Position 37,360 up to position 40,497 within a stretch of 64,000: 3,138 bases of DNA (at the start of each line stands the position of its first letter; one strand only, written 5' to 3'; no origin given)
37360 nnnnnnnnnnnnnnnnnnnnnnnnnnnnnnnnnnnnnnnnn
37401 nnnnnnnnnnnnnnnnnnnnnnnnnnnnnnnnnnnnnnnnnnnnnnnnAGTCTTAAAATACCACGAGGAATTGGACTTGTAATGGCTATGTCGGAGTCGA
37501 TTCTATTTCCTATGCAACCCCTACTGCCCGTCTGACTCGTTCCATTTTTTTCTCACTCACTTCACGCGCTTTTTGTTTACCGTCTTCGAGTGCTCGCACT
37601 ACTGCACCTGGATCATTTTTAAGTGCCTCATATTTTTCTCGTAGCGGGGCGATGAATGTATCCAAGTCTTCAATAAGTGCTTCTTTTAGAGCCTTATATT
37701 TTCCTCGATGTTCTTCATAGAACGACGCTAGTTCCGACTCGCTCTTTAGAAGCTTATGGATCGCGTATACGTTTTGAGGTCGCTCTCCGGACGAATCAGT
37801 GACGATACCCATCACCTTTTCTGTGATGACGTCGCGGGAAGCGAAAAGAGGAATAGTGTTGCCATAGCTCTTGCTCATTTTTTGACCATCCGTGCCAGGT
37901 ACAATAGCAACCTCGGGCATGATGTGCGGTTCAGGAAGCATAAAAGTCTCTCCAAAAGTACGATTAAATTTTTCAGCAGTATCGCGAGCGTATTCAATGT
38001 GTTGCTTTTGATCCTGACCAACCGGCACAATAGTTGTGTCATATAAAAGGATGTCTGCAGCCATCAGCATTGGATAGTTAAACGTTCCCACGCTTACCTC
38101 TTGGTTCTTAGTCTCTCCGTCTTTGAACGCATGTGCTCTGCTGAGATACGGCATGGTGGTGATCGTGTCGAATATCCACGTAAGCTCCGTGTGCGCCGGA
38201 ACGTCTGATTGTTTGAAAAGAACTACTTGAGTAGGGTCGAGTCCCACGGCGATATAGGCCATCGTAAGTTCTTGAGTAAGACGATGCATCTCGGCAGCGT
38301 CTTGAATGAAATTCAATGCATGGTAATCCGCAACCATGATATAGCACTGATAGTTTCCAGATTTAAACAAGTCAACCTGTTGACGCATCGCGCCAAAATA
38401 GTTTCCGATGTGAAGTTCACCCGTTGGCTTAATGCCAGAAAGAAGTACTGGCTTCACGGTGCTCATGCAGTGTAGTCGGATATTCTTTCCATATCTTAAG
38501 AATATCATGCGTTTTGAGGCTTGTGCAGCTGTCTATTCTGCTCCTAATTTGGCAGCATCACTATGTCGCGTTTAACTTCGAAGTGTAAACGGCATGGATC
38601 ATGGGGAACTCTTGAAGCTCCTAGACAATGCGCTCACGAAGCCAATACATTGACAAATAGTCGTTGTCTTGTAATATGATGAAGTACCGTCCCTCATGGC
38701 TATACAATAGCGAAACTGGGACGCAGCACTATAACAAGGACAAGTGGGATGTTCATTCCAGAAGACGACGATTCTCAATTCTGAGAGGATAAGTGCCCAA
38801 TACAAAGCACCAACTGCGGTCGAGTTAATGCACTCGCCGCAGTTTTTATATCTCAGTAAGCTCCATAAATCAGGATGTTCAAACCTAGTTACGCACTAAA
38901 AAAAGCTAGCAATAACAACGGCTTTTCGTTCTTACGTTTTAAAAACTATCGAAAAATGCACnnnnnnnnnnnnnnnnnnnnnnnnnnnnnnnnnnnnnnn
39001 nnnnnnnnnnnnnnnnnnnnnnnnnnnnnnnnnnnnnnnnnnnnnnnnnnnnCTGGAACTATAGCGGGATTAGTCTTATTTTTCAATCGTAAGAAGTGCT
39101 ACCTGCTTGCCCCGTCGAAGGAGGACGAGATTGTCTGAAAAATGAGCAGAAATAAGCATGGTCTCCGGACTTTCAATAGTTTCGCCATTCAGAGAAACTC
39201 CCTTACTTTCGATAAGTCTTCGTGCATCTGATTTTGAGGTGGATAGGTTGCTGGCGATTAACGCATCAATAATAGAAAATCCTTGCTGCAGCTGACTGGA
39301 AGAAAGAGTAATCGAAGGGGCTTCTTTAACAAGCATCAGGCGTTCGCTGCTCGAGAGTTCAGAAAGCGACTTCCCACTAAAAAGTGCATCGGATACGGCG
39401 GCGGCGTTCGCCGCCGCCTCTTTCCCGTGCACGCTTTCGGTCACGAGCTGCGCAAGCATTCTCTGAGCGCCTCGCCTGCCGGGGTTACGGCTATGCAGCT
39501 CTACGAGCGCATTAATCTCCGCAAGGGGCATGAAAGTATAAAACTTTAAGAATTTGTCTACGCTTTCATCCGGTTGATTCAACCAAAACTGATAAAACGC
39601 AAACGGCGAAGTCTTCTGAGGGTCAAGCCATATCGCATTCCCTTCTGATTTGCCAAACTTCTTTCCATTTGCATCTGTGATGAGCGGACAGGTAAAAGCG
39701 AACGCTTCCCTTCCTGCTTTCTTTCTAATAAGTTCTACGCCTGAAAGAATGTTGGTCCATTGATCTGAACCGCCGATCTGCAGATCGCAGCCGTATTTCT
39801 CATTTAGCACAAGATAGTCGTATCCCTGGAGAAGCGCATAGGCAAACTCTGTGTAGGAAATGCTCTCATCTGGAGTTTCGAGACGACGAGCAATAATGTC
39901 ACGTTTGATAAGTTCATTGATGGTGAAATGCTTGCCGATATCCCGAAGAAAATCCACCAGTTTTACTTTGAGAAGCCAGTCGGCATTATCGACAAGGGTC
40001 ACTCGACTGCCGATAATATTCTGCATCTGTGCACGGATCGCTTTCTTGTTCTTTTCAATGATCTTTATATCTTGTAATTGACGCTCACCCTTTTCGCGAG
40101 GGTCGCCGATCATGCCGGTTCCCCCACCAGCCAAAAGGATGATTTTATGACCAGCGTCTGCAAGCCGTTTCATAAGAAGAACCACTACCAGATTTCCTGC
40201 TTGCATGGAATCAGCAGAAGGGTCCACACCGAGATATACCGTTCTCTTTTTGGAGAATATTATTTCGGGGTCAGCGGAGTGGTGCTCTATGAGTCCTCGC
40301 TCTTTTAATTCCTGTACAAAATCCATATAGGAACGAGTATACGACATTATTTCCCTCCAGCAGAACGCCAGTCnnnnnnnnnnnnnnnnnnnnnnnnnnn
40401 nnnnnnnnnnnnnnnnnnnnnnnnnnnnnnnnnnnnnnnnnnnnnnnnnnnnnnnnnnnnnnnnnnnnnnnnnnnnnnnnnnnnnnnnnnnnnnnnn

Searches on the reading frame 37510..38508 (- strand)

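Call 38: search_protein_families(library=pfam, proteins=[window:37510-38508:-], max_evalue=0.00001)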
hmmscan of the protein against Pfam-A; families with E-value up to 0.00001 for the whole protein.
window:37510-38508:- (332 aa): 1 family
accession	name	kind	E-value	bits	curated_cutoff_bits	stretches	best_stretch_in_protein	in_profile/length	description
PF00579.31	tRNA-synt_1b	-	1.1e-59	202.6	21.1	1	19-277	5-265/292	tRNA synthetases class I (W and Y)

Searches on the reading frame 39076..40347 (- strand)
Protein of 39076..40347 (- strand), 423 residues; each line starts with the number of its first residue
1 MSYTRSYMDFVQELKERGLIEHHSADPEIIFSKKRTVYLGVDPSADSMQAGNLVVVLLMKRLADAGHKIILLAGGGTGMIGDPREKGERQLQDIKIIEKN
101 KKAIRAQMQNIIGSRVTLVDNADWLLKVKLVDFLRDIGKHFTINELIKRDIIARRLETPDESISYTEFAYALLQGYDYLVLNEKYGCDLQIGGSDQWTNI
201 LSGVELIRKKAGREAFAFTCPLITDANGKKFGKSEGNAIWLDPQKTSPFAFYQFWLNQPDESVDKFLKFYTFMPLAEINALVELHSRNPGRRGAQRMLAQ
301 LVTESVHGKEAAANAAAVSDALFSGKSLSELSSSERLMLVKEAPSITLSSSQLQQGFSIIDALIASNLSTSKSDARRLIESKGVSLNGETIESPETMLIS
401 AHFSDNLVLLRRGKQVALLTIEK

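Call 38: search_protein_families(library=pfam, proteins=[window:39076-40347:-], max_evalue=0.00001)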
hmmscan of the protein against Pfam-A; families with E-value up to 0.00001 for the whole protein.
window:39076-40347:- (423 aa): 2 families
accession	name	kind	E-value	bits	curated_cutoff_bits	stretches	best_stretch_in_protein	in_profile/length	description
PF00579.31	tRNA-synt_1b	-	6e-73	246.1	21.1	1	34-323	5-291/292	tRNA synthetases class I (W and Y)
PF22421.1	SYY_C-terminal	-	7.8e-11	42.2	27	1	340-415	6-78/83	Tyrosine--tRNA ligase SYY-like C-terminal domain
